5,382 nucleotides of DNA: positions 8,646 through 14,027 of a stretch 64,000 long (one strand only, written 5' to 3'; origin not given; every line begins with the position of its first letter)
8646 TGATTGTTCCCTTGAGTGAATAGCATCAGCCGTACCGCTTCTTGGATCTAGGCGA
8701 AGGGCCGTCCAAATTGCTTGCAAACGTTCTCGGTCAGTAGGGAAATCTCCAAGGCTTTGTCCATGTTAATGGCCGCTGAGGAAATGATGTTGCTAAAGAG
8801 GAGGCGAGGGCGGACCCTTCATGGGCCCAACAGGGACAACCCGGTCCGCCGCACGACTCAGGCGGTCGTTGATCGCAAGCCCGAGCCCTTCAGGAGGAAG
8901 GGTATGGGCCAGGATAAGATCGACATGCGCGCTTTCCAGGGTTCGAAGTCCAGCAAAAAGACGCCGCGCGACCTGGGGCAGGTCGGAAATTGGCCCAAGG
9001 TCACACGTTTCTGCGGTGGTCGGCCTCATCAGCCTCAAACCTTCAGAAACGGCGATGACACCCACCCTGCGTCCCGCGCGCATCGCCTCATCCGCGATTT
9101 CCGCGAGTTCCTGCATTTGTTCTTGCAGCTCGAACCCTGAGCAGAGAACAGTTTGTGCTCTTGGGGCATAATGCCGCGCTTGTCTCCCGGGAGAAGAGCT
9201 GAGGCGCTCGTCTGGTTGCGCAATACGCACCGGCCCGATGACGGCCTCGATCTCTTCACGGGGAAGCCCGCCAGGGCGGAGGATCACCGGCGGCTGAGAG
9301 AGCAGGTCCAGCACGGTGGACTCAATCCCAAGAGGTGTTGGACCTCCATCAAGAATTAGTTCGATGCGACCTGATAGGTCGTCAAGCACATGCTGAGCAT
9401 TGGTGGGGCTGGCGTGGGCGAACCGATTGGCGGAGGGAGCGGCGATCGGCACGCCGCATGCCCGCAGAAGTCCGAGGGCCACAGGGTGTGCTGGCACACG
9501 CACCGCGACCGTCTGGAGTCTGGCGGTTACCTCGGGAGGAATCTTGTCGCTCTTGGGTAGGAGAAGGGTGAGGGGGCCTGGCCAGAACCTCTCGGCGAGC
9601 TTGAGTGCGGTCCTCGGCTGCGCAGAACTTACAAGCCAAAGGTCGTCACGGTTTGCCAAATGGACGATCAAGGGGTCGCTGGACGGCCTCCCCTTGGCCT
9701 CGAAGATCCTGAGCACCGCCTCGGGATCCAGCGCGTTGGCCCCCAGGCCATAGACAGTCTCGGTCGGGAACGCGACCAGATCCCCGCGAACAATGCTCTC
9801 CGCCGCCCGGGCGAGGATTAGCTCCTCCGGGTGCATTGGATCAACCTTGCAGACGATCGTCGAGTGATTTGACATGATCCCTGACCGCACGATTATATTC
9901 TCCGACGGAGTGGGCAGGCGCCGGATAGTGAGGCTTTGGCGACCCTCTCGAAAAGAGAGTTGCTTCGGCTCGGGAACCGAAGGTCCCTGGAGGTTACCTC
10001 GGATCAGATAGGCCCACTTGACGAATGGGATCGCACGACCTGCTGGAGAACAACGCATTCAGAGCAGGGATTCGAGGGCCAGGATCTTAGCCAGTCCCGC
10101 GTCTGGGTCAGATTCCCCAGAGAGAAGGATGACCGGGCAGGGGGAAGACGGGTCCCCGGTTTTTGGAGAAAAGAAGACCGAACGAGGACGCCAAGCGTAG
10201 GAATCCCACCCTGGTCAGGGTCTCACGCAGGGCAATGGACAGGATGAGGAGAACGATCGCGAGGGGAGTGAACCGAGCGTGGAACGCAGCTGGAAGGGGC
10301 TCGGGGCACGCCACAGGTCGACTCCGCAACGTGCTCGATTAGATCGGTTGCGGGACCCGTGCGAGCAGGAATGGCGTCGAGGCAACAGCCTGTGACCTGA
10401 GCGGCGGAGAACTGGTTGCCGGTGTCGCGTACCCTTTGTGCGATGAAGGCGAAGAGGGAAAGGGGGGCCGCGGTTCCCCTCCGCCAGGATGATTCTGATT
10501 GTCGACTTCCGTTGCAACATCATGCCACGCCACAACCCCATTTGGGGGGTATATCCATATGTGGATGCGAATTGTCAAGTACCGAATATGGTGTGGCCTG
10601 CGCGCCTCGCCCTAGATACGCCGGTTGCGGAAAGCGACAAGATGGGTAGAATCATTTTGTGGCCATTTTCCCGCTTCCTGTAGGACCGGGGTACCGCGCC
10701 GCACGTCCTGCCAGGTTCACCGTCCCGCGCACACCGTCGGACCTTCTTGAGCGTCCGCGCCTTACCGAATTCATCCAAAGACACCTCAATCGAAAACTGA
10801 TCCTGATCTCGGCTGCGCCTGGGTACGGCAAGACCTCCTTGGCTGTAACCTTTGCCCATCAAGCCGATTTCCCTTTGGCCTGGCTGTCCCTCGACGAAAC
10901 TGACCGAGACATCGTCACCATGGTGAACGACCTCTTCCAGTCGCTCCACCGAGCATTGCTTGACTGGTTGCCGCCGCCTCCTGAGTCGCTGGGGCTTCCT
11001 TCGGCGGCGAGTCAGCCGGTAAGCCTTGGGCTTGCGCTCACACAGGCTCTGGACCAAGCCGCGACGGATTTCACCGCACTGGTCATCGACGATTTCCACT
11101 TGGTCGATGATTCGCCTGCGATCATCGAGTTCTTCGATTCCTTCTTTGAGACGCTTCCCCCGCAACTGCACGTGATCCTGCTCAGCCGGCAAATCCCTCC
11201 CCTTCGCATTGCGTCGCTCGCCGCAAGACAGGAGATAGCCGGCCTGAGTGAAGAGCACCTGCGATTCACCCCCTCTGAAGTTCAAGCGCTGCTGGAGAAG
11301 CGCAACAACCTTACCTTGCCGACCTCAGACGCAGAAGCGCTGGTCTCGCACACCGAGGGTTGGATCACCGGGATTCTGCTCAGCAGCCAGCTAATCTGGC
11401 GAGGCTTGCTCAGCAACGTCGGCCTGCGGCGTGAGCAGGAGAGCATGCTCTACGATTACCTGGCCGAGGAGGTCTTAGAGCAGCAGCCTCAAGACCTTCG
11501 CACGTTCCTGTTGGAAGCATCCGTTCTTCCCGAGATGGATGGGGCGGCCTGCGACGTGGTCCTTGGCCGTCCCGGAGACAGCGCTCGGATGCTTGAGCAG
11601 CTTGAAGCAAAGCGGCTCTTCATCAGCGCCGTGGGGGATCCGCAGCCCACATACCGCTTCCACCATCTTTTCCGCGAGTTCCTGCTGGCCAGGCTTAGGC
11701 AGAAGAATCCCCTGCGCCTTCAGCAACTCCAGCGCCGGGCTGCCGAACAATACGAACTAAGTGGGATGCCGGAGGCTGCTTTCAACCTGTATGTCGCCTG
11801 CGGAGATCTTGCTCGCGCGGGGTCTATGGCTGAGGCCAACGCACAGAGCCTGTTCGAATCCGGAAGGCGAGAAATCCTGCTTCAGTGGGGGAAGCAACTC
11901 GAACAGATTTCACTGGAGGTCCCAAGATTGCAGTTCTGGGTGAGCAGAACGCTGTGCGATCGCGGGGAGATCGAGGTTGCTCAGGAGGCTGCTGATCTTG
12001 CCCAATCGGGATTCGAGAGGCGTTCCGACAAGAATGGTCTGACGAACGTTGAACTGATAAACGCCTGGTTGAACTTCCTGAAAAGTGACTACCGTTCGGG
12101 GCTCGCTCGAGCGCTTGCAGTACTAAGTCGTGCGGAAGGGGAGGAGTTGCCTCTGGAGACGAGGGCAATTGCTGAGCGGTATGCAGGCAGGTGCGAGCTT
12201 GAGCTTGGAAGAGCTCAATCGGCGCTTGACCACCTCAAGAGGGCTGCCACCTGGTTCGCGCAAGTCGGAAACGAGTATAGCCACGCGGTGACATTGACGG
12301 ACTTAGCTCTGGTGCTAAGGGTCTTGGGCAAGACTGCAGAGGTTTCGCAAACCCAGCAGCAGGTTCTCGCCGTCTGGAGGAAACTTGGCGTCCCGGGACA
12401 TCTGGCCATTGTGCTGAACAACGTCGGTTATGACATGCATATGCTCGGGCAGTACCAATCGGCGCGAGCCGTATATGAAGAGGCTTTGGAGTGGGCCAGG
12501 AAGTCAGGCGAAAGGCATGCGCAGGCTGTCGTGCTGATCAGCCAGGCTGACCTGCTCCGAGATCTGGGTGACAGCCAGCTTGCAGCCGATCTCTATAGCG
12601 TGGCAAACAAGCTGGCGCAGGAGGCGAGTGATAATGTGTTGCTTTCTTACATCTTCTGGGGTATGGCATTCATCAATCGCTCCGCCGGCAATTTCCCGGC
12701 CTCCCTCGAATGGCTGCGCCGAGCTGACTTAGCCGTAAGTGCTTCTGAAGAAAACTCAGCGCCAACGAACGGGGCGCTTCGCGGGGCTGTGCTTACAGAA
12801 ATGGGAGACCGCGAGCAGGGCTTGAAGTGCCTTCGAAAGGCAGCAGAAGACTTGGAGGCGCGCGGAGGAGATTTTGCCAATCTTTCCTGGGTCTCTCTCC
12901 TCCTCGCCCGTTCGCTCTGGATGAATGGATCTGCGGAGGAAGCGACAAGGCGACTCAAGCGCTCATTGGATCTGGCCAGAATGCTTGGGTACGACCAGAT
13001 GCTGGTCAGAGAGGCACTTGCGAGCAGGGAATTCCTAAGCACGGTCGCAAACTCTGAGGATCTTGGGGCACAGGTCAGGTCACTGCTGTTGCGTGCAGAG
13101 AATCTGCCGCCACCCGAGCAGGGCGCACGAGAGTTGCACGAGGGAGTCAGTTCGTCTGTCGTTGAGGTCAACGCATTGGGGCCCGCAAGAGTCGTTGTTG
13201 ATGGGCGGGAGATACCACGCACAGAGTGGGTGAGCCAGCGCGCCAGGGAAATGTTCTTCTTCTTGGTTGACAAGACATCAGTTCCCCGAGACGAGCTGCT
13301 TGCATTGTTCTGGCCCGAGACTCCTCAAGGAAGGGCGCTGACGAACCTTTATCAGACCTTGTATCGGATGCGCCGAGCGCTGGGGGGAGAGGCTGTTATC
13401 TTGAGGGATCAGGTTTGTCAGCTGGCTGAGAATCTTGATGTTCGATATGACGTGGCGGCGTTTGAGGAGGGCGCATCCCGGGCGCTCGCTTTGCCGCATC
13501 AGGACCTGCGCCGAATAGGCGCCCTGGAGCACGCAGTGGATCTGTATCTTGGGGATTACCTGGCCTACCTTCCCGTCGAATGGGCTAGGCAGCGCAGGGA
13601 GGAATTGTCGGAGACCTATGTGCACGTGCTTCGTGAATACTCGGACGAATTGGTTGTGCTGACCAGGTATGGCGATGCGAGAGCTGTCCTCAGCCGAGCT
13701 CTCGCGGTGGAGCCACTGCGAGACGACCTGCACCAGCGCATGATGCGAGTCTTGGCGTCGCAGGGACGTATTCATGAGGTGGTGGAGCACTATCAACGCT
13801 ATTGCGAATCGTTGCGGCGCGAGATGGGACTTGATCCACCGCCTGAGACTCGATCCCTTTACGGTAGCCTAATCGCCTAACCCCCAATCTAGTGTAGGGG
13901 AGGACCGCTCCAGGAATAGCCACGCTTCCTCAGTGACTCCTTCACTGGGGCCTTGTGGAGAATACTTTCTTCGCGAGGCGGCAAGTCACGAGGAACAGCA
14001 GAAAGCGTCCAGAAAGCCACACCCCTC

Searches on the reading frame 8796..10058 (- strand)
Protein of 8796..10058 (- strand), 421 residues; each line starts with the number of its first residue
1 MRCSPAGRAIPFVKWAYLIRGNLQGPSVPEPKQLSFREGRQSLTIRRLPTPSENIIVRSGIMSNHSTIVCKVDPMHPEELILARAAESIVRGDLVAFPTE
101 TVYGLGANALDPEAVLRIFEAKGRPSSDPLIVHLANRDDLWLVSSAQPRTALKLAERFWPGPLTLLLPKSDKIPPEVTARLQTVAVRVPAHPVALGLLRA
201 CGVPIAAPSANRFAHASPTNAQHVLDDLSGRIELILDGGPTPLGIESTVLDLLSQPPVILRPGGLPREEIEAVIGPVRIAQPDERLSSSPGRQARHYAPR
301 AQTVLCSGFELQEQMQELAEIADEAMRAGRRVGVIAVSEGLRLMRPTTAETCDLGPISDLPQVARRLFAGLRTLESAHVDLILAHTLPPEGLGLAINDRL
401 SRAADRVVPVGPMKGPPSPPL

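Call 9: search_protein_families(library=pfam, max_evalue=1, proteins=[window:8796-10058:-])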
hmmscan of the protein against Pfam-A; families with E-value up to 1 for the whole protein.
window:8796-10058:- (421 aa): 2 families
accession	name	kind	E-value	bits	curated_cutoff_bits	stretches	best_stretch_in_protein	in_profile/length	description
PF01300.24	Sua5_yciO_yrdC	-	1.1e-58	198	25.1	1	89-263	3-178/178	Telomere recombination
PF03481.19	Sua5_C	-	6.5e-26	91.9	22.9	1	267-404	3-135/136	Threonylcarbamoyl-AMP synthase, C-terminal domain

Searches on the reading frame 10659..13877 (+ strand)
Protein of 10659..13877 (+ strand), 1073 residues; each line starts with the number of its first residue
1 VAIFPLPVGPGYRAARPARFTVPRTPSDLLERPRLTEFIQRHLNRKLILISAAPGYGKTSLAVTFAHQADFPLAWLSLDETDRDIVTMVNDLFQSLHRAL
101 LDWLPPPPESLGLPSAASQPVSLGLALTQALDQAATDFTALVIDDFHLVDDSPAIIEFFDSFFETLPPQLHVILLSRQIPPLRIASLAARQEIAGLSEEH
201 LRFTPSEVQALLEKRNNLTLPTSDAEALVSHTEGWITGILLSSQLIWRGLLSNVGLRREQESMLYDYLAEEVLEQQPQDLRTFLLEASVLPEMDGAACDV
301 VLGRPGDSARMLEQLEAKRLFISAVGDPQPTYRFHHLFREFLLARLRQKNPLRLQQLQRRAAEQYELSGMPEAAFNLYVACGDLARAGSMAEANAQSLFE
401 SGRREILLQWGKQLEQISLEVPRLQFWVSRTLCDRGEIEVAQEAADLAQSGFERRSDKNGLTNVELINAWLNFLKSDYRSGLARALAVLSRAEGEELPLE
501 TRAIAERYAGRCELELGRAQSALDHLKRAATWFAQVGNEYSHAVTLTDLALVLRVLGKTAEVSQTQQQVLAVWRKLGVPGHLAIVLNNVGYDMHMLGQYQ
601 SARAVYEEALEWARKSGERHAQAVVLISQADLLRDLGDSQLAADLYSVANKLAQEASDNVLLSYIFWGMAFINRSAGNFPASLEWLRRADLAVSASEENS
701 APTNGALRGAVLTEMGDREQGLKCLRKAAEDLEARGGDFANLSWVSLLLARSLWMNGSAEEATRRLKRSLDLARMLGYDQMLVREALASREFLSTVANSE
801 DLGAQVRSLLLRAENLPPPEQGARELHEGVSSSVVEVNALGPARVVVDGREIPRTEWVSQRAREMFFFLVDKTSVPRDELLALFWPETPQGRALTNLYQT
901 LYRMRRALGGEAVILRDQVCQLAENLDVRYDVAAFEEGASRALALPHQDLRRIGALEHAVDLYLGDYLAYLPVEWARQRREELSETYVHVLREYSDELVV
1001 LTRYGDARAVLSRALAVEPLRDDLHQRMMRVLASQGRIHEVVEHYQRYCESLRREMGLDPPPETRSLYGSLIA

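Call 9: search_protein_families(library=pfam, max_evalue=1, proteins=[window:10659-13877:+])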
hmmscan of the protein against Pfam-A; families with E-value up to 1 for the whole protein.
window:10659-13877:+ (1073 aa): 23 families
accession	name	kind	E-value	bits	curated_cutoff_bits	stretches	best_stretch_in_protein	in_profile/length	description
PF13424.12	TPR_12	-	1.6e-22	79.9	30.1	4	582-649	2-71/77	Tetratricopeptide repeat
PF03704.23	BTAD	-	1.7e-22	80.8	22.1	1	931-1069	2-143/146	Bacterial transcriptional activator domain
PF17874.7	TPR_MalT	-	4.2e-08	33.3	45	2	584-659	41-116/336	MalT-like TPR region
PF13401.12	AAA_22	-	2.9e-07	31.3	27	1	44-164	4-109/130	AAA domain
PF07719.23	TPR_2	-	2.6e-06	27.6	27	1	584-613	2-31/34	Tetratricopeptide repeat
PF13191.12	AAA_16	-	4.9e-06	27.6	32.6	1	35-156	12-151/167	AAA ATPase domain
PF14559.12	TPR_19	-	0.0001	23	25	1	1003-1040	6-43/68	Tetratricopeptide repeat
PF13374.12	TPR_10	-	0.00014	22.2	27.5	1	585-611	4-30/42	Tetratricopeptide repeat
PF13181.12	TPR_8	-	0.00032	21.1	25.7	1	596-615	14-33/34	Tetratricopeptide repeat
PF00515.34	TPR_1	-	0.0004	20.5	27.8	0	585-611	3-29/34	Tetratricopeptide repeat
PF24883.2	NPHP3_N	-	0.00056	20.6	24.8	1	27-177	4-164/164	Nephrocystin 3, N-terminal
PF08238.18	Sel1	-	0.0029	18.6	30.7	0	586-618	4-33/36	Sel1 repeat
PF03796.21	DnaB_C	-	0.0083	16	27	1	38-86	12-64/255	DnaB-like helicase C terminal domain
PF02367.23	TsaE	-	0.01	16.2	26.6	1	941-991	67-117/128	Threonylcarbamoyl adenosine biosynthesis protein TsaE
PF12862.13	ANAPC5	-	0.024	15.1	23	1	598-670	13-86/91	Anaphase-promoting complex subunit 5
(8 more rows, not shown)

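Call 10: search_protein_families(library=ncbifam, max_evalue=1, proteins=[window:10659-13877:+])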
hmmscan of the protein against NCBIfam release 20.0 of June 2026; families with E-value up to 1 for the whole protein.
window:10659-13877:+ (1073 aa): 12 families
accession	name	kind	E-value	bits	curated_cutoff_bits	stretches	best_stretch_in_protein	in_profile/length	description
NF003420.0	PRK04841.1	equivalog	5.4e-69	233.2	537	1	17-532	4-520/903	HTH-type transcriptional regulator MalT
NF053617.1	SARPRegAfsRStmc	equivalog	5.6e-17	61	1430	2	829-1067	23-261/986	SARP-family global regulator AfsR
NF041717.1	HaaA_phane_TPR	equivalog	1.8e-15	56.2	1125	1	517-656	726-865/882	cyclophane-containing RiPP biosynthesis TPR protein HaaT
NF053720.1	NsdA_fam_reg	subfamily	5.2e-10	39.4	75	2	596-774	214-399/432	NsdA family TPR-like regulatory protein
NF053520.1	HK_Porph_FimS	equivalog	0.00081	17.8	600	1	522-691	143-312/618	sensor histidine kinase FimS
NF004629.0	PRK05973.1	equivalog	0.033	13.2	156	1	41-91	60-113/237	DNA helicase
NF006745.0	PRK09270.1-4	equivalog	0.075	11.9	228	1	34-66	31-63/246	nucleoside/nucleotide kinase family protein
TIGR01793.1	cit_synth_euk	equivalog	0.11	11.2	619.75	1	739-787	177-225/427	citrate (Si)-synthase, eukaryotic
TIGR02521.1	type_IV_pilW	equivalog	0.13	11.8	154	0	987-1052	131-199/234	type IV pilus biogenesis/stability protein PilW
NF040959.1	MamA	equivalog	0.13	11.7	200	0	1003-1050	154-201/204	magnetosome protein MamA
NF002725.1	PRK02603.1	equivalog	0.14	12.2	143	0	637-689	49-98/173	photosystem I assembly protein Ycf3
TIGR02552.1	LcrH_SycD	equivalog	0.26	11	104.8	0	508-535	91-118/136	SycD/LcrH family type III secretion system chaperone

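Call 80: search_protein_families(library=padloc, max_evalue=0.01, proteins=[window:10659-13877:+])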
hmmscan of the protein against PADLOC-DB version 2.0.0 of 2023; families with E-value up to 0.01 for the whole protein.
window:10659-13877:+ (1073 aa): 2 families
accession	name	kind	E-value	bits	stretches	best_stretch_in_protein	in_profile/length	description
PDLC01169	TPR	-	0.00014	19.4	1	542-658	108-223/252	TPR repeats containing protein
PDLC05012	PDC-S39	-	0.0019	15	0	523-653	155-291/615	-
